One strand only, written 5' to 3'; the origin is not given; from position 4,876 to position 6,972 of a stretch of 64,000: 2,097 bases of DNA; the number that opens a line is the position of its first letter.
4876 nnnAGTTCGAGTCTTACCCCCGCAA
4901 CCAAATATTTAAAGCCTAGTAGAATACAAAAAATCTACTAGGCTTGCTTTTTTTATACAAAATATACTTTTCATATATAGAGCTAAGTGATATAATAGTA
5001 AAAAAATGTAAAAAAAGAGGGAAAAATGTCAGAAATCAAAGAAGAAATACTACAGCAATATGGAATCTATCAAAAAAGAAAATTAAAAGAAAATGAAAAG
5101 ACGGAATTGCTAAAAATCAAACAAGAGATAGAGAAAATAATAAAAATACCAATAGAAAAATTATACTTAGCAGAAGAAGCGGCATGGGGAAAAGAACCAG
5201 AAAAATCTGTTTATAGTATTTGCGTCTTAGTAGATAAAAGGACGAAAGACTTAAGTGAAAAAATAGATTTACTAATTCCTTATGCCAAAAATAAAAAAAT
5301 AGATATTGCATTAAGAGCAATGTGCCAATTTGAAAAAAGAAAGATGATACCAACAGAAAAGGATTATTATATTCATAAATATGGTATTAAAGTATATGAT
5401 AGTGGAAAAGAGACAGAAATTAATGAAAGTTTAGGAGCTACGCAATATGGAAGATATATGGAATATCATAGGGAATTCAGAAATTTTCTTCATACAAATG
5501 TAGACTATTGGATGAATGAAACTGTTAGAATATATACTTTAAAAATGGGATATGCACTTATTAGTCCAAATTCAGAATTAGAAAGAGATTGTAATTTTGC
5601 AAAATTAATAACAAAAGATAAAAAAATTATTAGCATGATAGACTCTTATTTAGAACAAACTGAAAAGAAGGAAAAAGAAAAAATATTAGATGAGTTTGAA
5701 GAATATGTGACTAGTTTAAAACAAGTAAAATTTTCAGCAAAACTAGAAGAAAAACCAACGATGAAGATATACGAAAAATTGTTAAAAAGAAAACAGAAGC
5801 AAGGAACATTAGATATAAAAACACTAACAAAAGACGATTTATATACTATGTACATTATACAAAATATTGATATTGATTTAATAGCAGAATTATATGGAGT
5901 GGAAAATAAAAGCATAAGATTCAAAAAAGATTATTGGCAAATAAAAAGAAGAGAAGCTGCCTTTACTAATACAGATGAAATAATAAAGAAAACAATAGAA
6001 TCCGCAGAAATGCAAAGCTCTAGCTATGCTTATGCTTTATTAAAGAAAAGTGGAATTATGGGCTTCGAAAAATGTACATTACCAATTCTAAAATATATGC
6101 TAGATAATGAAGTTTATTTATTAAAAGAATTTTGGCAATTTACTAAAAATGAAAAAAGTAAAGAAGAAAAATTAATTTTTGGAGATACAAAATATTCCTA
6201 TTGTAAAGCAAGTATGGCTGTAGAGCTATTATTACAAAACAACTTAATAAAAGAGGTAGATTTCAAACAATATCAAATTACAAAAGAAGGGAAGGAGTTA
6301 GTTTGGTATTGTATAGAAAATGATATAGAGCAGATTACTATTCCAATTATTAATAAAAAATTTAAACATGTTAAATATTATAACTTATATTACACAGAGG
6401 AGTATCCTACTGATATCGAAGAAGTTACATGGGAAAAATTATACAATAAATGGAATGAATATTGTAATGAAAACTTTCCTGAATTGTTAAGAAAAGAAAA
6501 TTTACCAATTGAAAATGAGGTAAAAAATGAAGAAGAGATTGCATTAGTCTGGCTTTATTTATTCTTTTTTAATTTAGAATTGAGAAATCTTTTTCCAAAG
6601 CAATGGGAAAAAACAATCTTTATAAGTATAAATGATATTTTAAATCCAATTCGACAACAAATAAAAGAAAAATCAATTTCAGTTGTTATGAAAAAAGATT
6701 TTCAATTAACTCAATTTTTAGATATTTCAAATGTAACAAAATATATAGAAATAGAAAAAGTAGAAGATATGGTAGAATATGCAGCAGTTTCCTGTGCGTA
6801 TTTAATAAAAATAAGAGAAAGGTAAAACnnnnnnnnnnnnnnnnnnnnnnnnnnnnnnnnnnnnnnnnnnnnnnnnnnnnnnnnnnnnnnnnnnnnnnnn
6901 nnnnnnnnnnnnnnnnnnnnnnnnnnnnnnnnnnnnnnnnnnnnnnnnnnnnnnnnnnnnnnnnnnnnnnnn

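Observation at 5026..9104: Unrecognised three-gene operon: a DUF3883 nuclease, a nuclease-less paralogue of its DNA-binding module, and a helical third protein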

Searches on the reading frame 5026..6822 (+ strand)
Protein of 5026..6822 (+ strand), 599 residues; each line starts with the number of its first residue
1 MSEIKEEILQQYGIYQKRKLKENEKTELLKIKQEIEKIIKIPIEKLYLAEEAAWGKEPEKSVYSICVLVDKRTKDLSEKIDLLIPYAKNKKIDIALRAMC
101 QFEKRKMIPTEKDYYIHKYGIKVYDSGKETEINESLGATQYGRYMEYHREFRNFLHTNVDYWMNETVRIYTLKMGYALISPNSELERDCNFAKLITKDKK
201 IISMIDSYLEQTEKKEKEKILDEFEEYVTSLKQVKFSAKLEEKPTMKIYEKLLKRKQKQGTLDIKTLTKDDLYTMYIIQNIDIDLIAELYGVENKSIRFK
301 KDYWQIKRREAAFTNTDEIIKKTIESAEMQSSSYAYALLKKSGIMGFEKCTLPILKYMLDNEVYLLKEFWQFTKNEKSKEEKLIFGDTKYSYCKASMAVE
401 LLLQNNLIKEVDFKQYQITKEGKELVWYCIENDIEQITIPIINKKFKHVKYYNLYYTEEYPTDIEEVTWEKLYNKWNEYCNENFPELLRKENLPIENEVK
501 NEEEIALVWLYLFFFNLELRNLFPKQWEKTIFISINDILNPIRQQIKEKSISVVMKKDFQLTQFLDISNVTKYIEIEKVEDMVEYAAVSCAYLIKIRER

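Call 8: search_protein_families(library=pfam, proteins=[window:5026-6822:+], max_evalue=0.1)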
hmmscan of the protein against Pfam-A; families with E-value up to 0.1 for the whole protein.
window:5026-6822:+ (599 aa): 1 family
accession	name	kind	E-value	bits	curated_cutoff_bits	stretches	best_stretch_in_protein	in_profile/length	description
PF24704.1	DUF7667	-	0.063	13.9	27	0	191-233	8-44/76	Family of unknown function (DUF7667)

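Call 9: search_protein_families(library=padloc, proteins=[window:5026-6822:+], max_evalue=0.1)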
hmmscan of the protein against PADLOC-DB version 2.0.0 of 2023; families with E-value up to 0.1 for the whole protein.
window:5026-6822:+ (599 aa): 0 families

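Call 11: search_protein_families(library=ncbifam, proteins=[window:5026-6822:+], max_evalue=0.1)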
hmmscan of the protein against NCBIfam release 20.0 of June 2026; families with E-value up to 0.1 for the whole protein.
window:5026-6822:+ (599 aa): 0 families

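Call 12: search_protein_families(library=phrogs, proteins=[window:5026-6822:+], max_evalue=0.1)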
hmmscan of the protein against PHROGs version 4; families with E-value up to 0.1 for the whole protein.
window:5026-6822:+ (599 aa): 1 family
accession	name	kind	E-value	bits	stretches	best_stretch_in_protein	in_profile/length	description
phrog_36942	-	unknown function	0.069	14.2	1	59-107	4-52/130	-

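Call 14: find_homologous_proteins(query=window:5026-6822:+)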
Query window:5026-6822:+ (599 aa): 29 proteins with E <= 0.001 among 8000 candidates.
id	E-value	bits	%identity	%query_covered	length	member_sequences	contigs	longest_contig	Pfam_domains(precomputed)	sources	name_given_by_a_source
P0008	0.0e+0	1228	94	100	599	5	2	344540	-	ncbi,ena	-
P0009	0.0e+0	1168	89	100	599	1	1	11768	-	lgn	-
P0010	0.0e+0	1137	86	100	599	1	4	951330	-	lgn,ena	-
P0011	2.0e-234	798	61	100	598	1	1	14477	-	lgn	-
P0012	3.4e-234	797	61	100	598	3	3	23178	-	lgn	-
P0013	3.9e-234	797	61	100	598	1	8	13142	-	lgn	-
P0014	7.5e-232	789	60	100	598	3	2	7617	-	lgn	-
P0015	9.8e-186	637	65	76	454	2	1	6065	-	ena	-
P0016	1.9e-180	619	60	78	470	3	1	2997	-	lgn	-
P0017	5.6e-166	572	48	100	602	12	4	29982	-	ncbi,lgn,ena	-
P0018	1.5e-163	564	58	78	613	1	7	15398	-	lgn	-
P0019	1.2e-157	544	55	78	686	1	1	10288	PF13020.13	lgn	-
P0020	1.0e-151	525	56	78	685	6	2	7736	PF13020.13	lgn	-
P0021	2.8e-149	516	53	78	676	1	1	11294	PF13020.13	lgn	-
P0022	7.1e-149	515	54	79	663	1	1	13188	PF13020.13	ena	-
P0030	7.0e-74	268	38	71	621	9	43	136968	-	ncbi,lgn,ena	-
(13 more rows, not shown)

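Call 22: find_encoding_contigs(protein=P0017, flank=8000, max_places=3)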
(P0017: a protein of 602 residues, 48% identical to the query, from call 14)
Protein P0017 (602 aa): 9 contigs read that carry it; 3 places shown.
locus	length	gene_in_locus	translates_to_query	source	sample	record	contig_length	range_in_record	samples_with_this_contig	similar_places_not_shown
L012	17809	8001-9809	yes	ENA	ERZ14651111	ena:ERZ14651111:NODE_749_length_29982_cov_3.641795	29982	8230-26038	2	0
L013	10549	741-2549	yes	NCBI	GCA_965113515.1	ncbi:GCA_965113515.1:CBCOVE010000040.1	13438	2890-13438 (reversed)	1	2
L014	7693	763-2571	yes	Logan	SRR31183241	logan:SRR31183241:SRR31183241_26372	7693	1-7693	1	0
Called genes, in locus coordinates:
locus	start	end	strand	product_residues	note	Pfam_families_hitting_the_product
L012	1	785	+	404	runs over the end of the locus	PF00753:Lactamase_B, PF19583:ODP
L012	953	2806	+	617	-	PF00501:AMP-binding, PF23562:AMP-binding_C_3 (faint)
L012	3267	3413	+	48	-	-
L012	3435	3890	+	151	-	-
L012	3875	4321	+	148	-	-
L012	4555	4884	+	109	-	PF12643:MazG-like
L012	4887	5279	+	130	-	-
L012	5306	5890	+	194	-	-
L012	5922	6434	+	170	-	PF13518:HTH_28, PF13551:HTH_29 (faint), PF13565:HTH_32 (faint), PF13518:HTH_28 (weak)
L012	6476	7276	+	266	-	PF13276:HTH_21, PF00665:rve, PF13610:DDE_Tnp_IS240 (weak), PF13683:rve_3, PF13333:rve_2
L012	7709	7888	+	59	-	-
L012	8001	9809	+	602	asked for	-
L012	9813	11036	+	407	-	PF14338:Mrr_N (weak), PF13020:NOV_C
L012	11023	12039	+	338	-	-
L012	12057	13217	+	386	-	PF18062:RE_AspBHI_N, PF04471:Mrr_cat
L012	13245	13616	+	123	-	PF00293:NUDIX, PF14815:NUDIX_4, PF22327:Nudt16-like (weak)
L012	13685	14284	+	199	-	PF00753:Lactamase_B, PF23023:Anti-Pycsar_Apyc1 (weak)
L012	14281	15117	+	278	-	PF00149:Metallophos, PF12850:Metallophos_2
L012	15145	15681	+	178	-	PF00149:Metallophos, PF12850:Metallophos_2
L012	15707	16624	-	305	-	PF04055:Radical_SAM, PF16199:Radical_SAM_C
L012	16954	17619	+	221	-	PF25084:LbH_EIF2B, PF25087:GMPPB_C, PF00132:Hexapep (weak)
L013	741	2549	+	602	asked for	-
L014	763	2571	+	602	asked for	-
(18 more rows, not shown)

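Call 23: find_encoding_contigs(protein=P0022, flank=8000, max_places=3)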
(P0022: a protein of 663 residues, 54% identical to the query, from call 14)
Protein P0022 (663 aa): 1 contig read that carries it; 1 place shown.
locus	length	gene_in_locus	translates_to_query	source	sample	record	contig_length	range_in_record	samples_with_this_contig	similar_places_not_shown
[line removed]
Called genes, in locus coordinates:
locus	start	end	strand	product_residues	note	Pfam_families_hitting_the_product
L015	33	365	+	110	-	PF00719:Pyrophosphatase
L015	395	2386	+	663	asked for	PF13020:NOV_C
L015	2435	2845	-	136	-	PF00583:Acetyltransf_1, PF13673:Acetyltransf_10, PF13508:Acetyltransf_7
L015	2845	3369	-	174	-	PF02224:Cytidylate_kin (faint), PF13238:AAA_18 (weak), PF13671:AAA_33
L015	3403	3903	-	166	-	PF00583:Acetyltransf_1, PF13420:Acetyltransf_4, PF13673:Acetyltransf_10, PF13508:Acetyltransf_7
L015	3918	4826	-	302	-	PF04055:Radical_SAM, PF16199:Radical_SAM_C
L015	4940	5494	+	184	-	PF01966:HD (faint)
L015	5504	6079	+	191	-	PF10263:SprT-like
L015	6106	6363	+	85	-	PF12637:TSCPD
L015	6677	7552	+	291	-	PF12784:PDDEXK_2, PF27070:HTH_Rpn_C (weak)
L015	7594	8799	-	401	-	PF01966:HD, PF13286:HD_assoc (faint)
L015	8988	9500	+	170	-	PF01863:YgjP-like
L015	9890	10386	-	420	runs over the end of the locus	PF01704:UDPGP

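Call 24: find_encoding_contigs(protein=P0030, flank=8000, max_places=4)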
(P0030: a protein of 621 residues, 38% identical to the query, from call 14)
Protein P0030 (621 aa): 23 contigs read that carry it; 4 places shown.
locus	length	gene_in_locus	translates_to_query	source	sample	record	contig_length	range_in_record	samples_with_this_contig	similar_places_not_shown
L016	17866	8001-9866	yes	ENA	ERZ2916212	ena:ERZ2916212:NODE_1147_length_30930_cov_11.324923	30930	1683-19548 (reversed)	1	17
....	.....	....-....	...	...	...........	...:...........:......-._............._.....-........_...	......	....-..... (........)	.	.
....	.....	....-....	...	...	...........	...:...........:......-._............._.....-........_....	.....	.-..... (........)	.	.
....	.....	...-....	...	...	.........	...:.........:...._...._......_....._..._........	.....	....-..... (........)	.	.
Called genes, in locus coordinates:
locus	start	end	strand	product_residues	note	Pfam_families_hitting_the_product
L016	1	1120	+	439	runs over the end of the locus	PF01595:CNNM, PF00571:CBS, PF03471:CorC_HlyC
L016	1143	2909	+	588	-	PF14903:WG_beta_rep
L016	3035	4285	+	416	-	PF06838:Met_gamma_lyase, PF01053:Cys_Met_Meta_PP (weak)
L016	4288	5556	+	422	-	PF00070:Pyr_redox (faint), PF00890:FAD_binding_2, PF01134:GIDA (weak), PF01266:DAO (faint), PF03486:HI0933_like, PF07992:Pyr_redox_2, PF12831:FAD_oxidored, PF22780:HI0933_like_1st, +1 more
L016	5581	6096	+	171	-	PF01205:Impact_N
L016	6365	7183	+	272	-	PF00072:Response_reg, PF08769:Spo0A_C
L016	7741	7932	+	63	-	-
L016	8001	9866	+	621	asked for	-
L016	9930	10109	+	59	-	-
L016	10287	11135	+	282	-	PF28123:DUF8370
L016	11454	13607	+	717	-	PF03477:ATP-cone, PF13597:NRDD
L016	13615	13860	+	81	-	-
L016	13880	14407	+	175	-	-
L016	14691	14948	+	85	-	-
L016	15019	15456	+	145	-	PF06866:DUF1256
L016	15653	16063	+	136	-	-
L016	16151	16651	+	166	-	-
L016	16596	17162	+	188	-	PF01551:Peptidase_M23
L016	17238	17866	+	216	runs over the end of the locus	PF13398:Peptidase_M50B (weak), PF02163:Peptidase_M50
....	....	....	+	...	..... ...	-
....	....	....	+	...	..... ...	-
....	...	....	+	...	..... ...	-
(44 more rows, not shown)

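Call 31: find_related_loci(query=A2, collection=genome_contigs, flank=8000)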
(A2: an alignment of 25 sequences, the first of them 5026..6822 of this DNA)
Query A2 (599 aa) in genome_contigs; peptide patterns used: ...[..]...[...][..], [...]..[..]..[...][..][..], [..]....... (x = any residue, [..] = any of these).
57 stretches matched a pattern; 17 encode a relative of the query (tblastn E <= 1e-3); 16 distinct loci.
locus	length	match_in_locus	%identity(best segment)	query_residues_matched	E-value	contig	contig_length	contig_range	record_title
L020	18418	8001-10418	94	1-599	0e+0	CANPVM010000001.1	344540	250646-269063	MAG: uncultured Clostridia bacterium isolate Lapin-001__bin26 genome assembly, contig: Lapin-001__NODE_6_length_344540_c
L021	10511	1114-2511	56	1-467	5e-153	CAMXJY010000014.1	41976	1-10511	MAG TPA_asm: uncultured Clostridium sp. isolate SRR14920930_bin.29_metawrap_v1.3_MAG genome assembly, contig: NODE.432_l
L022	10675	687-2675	47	148-598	4e-117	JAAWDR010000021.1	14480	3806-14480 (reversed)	MAG: Clostridia bacterium isolate ABMPRH_61_2 k141_665457, whole genome shotgun sequence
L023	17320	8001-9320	40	24-467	7e-89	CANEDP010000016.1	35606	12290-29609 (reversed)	MAG TPA_asm: uncultured Clostridia bacterium isolate SRR18439535_bin.20_metawrap_v1.3_MAG genome assembly, contig: NODE.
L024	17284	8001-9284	40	1-426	1e-80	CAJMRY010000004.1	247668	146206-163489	TPA_asm: uncultured bacterium isolate SRR5579956-bin.72 genome assembly, contig: NODE_18_length_247668_cov_51.818333, wh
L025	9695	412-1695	38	1-426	3e-79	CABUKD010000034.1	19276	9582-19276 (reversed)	MAG TPA_asm: uncultured Clostridium sp. isolate MGYG-HGUT-04078 genome assembly, contig: GUT_GENOME255855_34, whole geno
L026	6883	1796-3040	38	4-426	1e-74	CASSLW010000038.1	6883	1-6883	MAG: uncultured Clostridia bacterium isolate extra-ERR2136560.35_1677762861 genome assembly, contig: NODE_1967_length_68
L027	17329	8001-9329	37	4-454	5e-74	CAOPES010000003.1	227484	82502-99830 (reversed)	MAG TPA_asm: uncultured Clostridia bacterium isolate MGBC161913 genome assembly, contig: MGBC161913.3, whole genome shot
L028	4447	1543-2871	36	4-454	5e-74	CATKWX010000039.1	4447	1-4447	MAG TPA_asm: uncultured Eubacteriales bacterium isolate MGG07965_1680015447 genome assembly, contig: ERR3199602_9260, wh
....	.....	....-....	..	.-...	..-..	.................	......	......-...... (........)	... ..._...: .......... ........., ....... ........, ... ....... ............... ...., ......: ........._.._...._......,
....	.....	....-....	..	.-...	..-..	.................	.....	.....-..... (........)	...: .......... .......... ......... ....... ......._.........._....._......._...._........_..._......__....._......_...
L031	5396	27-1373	36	1-454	1e-72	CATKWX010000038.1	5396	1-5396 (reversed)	MAG TPA_asm: uncultured Eubacteriales bacterium isolate MGG07965_1680015447 genome assembly, contig: ERR3199602_7704, wh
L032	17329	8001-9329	37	4-454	4e-72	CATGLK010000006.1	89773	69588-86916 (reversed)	MAG: uncultured Clostridia bacterium isolate extra-SRR5580763.149_1677796988 genome assembly, contig: NODE_386_length_89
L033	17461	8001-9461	35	4-490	2e-74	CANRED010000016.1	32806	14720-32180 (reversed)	MAG: uncultured Clostridia bacterium isolate Lapin-025__bin25 genome assembly, contig: Lapin-025__NODE_1011_length_32806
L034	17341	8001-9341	34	8-455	1e-61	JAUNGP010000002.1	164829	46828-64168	MAG: Clostridia bacterium isolate S26M_St_7 NODE_20_length_164829_cov_30.422688, whole genome shotgun sequence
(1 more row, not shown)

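Call 43: predict_structure(alignment_id=A2)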
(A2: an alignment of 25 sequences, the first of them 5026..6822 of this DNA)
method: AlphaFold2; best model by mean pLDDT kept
length: 599 residues; sequences in the alignment: 25
mean_pLDDT: 85.8   pTM: 0.75
mean pLDDT of the five models: 85.8, 85.3, 81.1, 80.1, 79.4
residues with pLDDT >= 90: 292; 70-90: 238; 50-70: 59; < 50: 10
segments of 3 or more residues with pLDDT < 50: 528-531, 571-573
pLDDT, mean of each block of 10 residues (from residue 1): 79 87 94 96 95 90 94 91 94 95 92 93 91 87 87 76 92 91 90 93 95 92 93 88 91 90 88 92 95 94 85 71 82 81 85 96 94 70 65 89 97 96 97 94 94 86 64 84 88 81 87 81 56 67 84 79 57 55 79 74
secondary structure, 60 per line:
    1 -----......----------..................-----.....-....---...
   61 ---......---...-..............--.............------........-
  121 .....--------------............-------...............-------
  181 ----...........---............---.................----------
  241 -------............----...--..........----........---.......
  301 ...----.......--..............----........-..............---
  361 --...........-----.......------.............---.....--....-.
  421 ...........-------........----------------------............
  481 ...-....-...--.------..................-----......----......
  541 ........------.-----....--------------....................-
elements in order: H6-11 H22-39 E45-49 H51-54 E64-69 H77-90 E93-98 H99-105 H112-119 E121-125 H140-151 H159-173 H185-195 H199-210 H214-230 H248-259 H269-278 H283-290 H294-303 H308-314 H317-330 H335-342 H344-357 E363-365 H366-373 H379-385 H392-404 E408-412 E415-418 H420-431 H439-446 H469-483 H485-488 H502-519 H525-530 H535-548 H561-564 H579-598
